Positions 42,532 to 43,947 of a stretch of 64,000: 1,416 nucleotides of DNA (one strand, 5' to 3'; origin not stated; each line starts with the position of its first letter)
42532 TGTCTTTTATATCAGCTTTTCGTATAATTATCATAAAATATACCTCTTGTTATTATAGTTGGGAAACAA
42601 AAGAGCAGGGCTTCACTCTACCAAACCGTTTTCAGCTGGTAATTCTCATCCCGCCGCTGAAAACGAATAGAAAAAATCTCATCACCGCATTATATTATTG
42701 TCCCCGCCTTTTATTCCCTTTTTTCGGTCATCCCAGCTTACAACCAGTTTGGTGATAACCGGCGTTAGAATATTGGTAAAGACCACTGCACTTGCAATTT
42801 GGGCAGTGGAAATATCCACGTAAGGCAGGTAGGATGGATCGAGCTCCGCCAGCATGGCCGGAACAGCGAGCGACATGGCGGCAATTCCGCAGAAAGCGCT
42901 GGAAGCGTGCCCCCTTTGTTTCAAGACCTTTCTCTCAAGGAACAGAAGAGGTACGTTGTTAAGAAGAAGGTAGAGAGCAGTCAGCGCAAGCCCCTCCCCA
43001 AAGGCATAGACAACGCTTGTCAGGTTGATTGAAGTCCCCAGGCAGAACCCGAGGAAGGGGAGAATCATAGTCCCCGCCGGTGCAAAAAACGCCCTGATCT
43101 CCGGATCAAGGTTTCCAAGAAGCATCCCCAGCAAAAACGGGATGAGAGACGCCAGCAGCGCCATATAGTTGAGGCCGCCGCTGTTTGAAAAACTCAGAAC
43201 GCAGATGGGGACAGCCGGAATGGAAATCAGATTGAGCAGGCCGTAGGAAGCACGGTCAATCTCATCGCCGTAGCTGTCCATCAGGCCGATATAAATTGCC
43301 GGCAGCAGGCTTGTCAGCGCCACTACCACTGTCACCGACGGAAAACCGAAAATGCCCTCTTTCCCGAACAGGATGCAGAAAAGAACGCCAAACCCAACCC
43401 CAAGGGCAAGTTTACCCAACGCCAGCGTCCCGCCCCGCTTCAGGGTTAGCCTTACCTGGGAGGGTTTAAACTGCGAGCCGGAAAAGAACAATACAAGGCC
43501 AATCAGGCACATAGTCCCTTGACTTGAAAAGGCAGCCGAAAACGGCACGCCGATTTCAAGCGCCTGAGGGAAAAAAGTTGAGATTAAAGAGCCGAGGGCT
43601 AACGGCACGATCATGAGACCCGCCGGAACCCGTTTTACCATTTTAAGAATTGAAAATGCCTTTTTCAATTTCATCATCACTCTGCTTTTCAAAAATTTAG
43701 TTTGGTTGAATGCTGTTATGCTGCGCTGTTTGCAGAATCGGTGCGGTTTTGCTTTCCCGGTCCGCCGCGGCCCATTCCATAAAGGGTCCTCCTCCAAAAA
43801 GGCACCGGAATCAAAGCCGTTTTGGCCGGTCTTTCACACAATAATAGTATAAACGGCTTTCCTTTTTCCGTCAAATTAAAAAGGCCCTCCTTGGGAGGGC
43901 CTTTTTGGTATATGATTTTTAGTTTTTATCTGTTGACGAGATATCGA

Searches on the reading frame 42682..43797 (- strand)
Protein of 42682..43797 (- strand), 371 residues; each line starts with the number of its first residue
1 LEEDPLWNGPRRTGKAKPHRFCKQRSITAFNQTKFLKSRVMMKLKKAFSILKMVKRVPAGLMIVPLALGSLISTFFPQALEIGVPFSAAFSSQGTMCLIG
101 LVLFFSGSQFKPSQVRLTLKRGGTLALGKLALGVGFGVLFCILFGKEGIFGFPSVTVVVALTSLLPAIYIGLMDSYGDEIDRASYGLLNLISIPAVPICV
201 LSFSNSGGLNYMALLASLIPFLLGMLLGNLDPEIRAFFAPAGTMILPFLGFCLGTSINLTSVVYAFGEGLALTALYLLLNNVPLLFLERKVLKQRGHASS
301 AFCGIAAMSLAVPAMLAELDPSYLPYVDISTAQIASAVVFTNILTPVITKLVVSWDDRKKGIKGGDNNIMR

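Call 7: search_protein_families(library=pfam, proteins=[window:42682-43797:-], max_evalue=0.01)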
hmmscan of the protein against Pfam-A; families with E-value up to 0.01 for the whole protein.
window:42682-43797:- (371 aa): 1 family
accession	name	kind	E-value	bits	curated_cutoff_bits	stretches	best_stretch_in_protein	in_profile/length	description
PF03812.18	KdgT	-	9.8e-88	294.9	25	1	50-352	1-302/305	2-keto-3-deoxygluconate permease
